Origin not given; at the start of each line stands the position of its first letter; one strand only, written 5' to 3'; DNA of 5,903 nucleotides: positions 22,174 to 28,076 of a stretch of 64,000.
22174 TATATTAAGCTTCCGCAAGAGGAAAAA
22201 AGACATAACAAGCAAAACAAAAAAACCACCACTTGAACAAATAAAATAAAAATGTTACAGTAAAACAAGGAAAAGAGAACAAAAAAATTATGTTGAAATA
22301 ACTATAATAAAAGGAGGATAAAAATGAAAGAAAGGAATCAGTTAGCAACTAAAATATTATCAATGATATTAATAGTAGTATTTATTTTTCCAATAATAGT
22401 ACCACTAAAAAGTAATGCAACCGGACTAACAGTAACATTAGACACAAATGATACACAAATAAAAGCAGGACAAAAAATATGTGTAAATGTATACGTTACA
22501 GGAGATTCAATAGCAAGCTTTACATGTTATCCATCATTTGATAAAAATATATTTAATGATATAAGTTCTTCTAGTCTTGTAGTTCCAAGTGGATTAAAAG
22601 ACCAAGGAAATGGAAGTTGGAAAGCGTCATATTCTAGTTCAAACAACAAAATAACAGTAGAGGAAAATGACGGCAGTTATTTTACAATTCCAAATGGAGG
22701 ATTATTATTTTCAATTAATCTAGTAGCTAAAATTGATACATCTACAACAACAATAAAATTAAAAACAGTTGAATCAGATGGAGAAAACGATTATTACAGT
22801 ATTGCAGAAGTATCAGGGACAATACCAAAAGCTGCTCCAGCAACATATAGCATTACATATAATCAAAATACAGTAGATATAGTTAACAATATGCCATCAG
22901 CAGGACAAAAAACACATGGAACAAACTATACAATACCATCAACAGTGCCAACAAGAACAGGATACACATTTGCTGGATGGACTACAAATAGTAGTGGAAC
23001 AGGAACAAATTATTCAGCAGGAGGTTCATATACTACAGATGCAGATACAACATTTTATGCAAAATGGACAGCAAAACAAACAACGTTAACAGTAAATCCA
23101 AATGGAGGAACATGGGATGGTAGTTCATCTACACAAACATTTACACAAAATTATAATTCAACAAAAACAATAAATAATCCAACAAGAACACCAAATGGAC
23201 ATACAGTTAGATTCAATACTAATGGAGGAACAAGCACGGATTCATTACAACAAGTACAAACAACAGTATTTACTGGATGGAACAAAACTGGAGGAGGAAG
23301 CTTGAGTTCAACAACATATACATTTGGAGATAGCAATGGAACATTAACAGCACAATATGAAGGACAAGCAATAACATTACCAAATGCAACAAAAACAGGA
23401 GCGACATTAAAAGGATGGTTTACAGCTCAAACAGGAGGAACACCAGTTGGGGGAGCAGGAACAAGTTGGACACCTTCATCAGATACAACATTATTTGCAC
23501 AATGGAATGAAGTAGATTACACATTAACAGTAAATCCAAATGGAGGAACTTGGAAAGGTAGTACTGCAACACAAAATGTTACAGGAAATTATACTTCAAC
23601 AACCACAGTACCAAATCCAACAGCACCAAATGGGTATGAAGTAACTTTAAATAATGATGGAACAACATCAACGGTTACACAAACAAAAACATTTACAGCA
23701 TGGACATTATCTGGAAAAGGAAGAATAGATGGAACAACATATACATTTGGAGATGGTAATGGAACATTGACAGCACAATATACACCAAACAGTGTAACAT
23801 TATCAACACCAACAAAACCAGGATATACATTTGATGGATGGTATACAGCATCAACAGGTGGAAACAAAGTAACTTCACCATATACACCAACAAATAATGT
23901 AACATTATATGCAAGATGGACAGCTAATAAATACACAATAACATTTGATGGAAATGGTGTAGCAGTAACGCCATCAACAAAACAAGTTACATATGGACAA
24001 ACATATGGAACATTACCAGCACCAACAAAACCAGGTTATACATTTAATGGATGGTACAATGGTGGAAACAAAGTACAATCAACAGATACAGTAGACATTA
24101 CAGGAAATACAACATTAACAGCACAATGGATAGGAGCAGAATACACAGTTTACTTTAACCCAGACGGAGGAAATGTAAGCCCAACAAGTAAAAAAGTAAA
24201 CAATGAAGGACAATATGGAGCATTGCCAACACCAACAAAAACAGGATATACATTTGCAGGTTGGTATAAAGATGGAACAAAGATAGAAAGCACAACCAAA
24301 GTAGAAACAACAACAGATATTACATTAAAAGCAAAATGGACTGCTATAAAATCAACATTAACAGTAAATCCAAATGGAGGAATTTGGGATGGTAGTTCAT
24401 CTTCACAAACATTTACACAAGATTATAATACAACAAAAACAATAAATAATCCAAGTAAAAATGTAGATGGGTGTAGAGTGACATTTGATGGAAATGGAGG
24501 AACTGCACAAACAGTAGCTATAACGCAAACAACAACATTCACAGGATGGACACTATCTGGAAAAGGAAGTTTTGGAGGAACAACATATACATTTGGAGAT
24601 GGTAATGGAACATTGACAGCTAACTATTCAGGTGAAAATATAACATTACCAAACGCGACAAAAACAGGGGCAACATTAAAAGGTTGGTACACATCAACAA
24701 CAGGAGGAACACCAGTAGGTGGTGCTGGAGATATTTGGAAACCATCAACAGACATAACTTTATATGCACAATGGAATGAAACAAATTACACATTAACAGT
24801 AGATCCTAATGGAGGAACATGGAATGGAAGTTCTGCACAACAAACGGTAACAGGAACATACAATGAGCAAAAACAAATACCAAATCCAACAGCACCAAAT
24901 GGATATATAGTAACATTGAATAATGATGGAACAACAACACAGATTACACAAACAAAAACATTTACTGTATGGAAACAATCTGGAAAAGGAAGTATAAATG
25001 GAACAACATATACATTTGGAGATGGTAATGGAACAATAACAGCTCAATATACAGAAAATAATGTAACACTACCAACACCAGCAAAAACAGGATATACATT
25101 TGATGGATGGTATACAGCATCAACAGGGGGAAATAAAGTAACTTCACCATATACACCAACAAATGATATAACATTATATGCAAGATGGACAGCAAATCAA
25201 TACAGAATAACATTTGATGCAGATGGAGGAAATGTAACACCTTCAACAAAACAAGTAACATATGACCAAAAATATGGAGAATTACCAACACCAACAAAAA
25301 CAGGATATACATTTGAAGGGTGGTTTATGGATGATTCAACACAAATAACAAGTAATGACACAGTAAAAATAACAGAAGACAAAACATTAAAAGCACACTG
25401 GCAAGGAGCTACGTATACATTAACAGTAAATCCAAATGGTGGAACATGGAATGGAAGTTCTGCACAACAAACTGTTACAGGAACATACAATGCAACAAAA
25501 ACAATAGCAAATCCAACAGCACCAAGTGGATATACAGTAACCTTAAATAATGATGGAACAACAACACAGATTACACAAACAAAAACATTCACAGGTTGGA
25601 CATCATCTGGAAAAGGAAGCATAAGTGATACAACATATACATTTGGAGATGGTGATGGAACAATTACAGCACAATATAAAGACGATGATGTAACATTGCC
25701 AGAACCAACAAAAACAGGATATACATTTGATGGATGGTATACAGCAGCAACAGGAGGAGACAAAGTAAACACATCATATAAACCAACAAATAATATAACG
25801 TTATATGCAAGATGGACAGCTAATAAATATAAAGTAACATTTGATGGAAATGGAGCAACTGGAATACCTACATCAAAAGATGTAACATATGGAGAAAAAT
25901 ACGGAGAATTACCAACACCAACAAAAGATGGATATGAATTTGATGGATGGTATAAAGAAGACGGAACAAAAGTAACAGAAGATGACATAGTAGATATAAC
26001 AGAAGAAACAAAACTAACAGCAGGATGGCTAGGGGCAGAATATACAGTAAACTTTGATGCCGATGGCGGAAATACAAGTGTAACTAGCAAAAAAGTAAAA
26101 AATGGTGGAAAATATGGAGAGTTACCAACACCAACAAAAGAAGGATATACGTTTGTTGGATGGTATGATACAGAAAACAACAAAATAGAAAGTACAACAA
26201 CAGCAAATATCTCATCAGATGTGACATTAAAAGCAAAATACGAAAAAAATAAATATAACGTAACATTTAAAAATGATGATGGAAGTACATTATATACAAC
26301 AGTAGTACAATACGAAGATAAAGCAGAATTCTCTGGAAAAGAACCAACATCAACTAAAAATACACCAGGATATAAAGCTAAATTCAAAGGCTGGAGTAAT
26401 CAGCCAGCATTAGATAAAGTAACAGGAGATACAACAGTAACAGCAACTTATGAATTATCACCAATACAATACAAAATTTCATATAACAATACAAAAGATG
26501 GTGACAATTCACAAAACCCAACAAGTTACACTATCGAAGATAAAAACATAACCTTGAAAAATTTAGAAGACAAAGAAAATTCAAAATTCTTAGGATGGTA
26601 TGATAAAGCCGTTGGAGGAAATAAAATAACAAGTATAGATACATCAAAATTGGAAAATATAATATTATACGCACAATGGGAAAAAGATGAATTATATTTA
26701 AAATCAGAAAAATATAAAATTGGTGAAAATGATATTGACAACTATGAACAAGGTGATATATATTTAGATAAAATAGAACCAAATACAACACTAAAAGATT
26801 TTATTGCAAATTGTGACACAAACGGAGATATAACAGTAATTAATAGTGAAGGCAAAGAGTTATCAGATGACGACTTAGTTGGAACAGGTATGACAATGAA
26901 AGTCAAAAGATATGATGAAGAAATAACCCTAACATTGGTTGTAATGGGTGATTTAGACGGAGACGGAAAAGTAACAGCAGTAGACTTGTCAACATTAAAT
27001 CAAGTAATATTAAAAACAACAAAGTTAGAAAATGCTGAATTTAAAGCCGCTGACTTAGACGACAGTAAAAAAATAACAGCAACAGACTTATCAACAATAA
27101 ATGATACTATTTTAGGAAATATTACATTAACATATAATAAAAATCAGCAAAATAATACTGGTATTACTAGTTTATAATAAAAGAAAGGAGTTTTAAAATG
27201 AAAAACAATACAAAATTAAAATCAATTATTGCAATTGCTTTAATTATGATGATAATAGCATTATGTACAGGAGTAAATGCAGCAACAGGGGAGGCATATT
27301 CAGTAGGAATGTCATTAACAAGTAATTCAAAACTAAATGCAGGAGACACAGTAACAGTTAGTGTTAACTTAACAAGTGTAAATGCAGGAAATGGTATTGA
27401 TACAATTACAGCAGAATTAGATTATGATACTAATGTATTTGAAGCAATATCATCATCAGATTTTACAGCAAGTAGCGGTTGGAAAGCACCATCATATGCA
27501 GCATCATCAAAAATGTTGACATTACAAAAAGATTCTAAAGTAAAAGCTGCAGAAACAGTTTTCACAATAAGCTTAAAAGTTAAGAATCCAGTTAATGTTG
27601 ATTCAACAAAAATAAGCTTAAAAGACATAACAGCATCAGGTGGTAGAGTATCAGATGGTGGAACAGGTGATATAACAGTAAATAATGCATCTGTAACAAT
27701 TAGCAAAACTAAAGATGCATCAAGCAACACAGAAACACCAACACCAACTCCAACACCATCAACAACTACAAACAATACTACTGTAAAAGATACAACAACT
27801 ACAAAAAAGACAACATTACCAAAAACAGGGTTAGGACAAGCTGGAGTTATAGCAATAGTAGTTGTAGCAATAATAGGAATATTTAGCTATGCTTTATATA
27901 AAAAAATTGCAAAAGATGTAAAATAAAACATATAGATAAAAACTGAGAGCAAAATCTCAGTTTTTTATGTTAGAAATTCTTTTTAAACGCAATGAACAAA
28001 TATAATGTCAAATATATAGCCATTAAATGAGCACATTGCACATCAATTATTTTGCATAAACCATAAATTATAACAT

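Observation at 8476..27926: Non-cellulolytic cohesin-dockerin surface-assembly cluster built around giant adhesins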

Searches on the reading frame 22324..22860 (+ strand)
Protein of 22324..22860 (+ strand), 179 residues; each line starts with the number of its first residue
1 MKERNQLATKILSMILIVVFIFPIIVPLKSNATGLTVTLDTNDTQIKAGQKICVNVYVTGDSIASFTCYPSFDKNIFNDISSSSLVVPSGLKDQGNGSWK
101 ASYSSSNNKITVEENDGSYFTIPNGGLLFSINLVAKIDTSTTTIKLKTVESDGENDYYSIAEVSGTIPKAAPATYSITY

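Call 12: search_solved_structures(query=window:22324-22860:+, max_evalue=10, show_alignments=2)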
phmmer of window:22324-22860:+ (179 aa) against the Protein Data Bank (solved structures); distinct sequences matched with E-value up to 10: 1.
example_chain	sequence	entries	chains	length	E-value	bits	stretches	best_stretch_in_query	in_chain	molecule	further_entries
9mu6_A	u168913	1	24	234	1.1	12.3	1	107-131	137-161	Dihydrolipoyllysine-residue succinyltransferase component of 2-oxoglutarate dehydrogenase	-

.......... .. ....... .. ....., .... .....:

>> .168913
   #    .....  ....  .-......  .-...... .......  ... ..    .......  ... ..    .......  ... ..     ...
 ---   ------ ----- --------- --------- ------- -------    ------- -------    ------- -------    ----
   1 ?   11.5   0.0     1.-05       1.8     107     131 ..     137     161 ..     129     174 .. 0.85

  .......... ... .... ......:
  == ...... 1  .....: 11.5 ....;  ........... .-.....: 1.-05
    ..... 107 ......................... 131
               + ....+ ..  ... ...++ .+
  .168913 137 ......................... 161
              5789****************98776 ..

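Call 15: search_protein_families(library=pfam, proteins=[window:22324-22860:+], max_evalue=10)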
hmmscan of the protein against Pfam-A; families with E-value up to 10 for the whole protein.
window:22324-22860:+ (179 aa): 1 family
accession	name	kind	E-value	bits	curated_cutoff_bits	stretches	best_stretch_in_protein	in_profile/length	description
PF25485.1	DUF7908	-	0.09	13.4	27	1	98-160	21-82/134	Domain of unknown function (DUF7908)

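Call 46: search_solved_structures(query=A3, max_evalue=10, show_alignments=1)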
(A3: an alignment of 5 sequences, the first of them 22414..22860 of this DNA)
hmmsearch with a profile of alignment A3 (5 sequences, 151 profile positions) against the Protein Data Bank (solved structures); distinct sequences matched with E-value up to 10: 2.
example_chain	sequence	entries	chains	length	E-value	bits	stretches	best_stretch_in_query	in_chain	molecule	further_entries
5lxv_A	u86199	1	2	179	0.001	22.4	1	4-121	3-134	Scaffoldin C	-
5g5d_A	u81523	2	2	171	0.011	19.1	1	7-120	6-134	CELLULOSOME ANCHORING PROTEIN COHESIN REGION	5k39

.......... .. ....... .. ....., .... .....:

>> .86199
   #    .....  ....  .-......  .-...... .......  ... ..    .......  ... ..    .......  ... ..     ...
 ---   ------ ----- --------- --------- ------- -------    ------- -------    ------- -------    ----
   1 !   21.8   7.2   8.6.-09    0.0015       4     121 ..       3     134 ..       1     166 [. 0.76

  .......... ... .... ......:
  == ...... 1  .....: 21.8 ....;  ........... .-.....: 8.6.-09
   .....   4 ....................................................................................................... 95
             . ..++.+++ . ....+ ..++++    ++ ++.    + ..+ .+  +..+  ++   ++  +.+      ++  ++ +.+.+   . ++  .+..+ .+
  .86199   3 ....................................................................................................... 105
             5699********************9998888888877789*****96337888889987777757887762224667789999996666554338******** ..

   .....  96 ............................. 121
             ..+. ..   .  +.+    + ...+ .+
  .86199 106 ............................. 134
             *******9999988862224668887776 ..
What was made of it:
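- Tried and rejected: A profile rescued the P3 cohesin (call 46).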

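Call 47: search_protein_families(library=pfam, alignment_id=A3, max_evalue=1)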
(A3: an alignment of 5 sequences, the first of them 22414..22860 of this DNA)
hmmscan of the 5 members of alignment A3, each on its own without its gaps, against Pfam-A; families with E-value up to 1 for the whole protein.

A. member 1, window:22414-22860:+ (149 aa): 1 family
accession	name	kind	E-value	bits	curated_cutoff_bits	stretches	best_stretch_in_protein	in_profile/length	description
PF25485.1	DUF7908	-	0.057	14.1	27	1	66-130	19-82/134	Domain of unknown function (DUF7908)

B. families by the number of members that match (of 5 scanned): 2 families
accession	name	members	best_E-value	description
PF00963.24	Cohesin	2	9.2e-08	Cohesin domain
PF25485.1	DUF7908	2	0.045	Domain of unknown function (DUF7908)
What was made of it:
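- On Cohesin (PF00963), P3 N-terminal module: No Pfam hit for the window sequence (calls 15, 47).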

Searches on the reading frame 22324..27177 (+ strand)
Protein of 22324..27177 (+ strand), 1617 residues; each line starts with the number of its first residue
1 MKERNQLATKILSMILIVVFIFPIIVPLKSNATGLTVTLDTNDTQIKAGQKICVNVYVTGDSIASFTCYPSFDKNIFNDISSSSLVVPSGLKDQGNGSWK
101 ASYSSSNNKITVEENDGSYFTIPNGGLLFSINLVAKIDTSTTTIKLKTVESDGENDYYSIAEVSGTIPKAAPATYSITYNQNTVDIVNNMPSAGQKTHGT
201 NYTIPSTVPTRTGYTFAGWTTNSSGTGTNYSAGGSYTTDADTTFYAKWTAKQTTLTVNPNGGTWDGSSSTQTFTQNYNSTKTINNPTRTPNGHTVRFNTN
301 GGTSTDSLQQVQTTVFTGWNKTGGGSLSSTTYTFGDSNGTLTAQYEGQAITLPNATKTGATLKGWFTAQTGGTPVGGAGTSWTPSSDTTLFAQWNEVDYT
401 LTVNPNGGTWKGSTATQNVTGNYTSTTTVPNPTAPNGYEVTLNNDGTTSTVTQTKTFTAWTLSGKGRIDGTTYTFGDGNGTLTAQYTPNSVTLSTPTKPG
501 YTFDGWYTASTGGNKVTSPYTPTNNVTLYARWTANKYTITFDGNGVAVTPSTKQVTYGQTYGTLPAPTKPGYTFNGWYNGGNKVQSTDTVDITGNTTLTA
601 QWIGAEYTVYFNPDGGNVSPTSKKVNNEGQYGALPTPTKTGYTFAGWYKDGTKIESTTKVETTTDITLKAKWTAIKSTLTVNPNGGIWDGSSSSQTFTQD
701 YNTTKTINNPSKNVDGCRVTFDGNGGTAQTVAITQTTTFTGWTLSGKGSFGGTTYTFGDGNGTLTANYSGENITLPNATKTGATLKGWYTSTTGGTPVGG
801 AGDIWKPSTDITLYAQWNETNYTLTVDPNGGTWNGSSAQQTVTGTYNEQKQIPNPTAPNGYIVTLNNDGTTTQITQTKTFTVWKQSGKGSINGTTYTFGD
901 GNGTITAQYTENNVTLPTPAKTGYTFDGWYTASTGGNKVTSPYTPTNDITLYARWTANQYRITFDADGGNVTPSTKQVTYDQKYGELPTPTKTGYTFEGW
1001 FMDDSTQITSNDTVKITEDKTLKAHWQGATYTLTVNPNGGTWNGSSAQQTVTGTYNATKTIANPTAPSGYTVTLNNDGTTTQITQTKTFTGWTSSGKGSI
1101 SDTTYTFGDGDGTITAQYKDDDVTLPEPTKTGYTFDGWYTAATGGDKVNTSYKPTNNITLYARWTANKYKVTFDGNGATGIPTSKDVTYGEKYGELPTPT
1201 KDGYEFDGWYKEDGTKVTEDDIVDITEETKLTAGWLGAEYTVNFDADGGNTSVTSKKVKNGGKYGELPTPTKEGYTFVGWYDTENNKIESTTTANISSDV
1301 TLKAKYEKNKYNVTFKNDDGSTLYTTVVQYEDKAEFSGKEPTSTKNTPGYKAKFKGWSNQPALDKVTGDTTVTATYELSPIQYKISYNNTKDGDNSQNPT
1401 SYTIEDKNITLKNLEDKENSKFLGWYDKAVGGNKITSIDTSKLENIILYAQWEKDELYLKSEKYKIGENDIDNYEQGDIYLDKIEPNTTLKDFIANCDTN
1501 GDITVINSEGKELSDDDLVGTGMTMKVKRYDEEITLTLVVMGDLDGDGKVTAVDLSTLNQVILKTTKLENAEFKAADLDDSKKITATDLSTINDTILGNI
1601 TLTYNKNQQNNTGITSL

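Call 3: search_protein_families(library=pfam, proteins=[window:22324-27177:+], max_evalue=0.01)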
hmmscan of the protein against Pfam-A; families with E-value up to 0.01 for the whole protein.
window:22324-27177:+ (1617 aa): 3 families
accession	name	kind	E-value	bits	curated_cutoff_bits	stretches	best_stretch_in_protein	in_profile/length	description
PF09479.16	Flg_new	-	1.7e-139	454.5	27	12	960-1025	1-65/65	Listeria-Bacteroides repeat domain (List_Bact_rpt)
PF18998.6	Flg_new_2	-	2.1e-09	37.6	23.6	2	607-675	1-72/73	Divergent InlB B-repeat domain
PF00404.24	Dockerin_1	-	1.3e-08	35.3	22.9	1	1542-1596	2-56/57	Dockerin type I domain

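Call 78: search_protein_families(library=ncbifam, proteins=[window:22324-27177:+], max_evalue=0.001)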
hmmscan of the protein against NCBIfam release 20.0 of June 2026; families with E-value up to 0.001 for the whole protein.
window:22324-27177:+ (1617 aa): 3 families
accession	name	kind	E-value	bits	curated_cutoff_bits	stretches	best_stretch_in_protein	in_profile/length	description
TIGR02543.1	List_Bact_rpt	repeat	9.3e-69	227.6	20.95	9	496-535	1-43/44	TIGR02543 family repeat protein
NF033189.1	internalin_A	exception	2.9e-64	217.7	1600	5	1099-1214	563-681/799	class 1 internalin InlA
NF033188.1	internalin_H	exception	1.4e-58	198.9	1050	5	495-605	371-483/548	InlH/InlC2 family class 1 internalin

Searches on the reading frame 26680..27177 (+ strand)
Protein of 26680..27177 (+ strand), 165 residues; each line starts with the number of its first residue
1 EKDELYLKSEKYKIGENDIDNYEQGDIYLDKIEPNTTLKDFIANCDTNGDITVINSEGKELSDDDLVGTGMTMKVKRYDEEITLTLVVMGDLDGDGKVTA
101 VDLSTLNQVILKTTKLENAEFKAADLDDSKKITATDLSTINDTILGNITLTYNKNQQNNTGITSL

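Call 15: search_protein_families(library=pfam, proteins=[window:26680-27177:+], max_evalue=10)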
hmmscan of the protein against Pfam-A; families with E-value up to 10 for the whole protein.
window:26680-27177:+ (165 aa): 7 families
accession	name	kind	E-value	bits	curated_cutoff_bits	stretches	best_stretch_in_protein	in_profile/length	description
PF00404.24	Dockerin_1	-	5e-10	39.9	22.9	1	90-144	2-56/57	Dockerin type I domain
PF00036.39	EF-hand_1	-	0.0019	18.1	25.4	1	91-103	10-22/29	EF hand domain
PF13499.12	EF-hand_7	-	0.0022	18.7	30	1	114-138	2-25/67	EF-hand domain pair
PF13405.12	EF-hand_6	-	0.019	15.1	25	2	121-138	6-23/30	EF-hand domain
PF13202.12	EF-hand_5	-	0.15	12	25.9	1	91-100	9-18/25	EF hand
PF10591.15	SPARC_Ca_bdg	-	0.19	12.5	22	0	27-57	79-109/113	Secreted protein acidic and rich in cysteine Ca binding region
PF01839.29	FG-GAP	-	4.6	7.7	22.1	1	87-97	5-15/37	FG-GAP repeat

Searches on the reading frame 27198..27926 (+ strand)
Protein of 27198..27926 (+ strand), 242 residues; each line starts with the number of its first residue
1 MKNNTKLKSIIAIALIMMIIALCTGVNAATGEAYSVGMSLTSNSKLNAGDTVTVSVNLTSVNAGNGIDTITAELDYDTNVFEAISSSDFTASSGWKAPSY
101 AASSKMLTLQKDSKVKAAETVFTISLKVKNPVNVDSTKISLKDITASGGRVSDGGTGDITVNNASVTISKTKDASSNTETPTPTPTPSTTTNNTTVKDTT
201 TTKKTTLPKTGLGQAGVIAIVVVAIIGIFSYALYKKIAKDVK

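Call 3: search_protein_families(library=pfam, proteins=[window:27198-27926:+], max_evalue=0.01)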
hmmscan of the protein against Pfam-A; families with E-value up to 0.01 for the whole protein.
window:27198-27926:+ (242 aa): 1 family
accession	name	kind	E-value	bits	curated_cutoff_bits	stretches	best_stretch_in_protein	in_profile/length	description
PF00963.24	Cohesin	-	6.5e-09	36.5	24.1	1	38-167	3-138/139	Cohesin domain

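Call 78: search_protein_families(library=ncbifam, proteins=[window:27198-27926:+], max_evalue=0.001)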
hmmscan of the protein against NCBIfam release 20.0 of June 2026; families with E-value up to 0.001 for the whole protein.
window:27198-27926:+ (242 aa): 1 family
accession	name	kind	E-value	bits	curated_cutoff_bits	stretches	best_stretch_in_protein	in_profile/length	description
NF053819.1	EF0750_LPXTG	subfamily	0.00081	19.9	47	0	166-236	38-102/105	EF2685/EF0750 family sortase-dependent surface protein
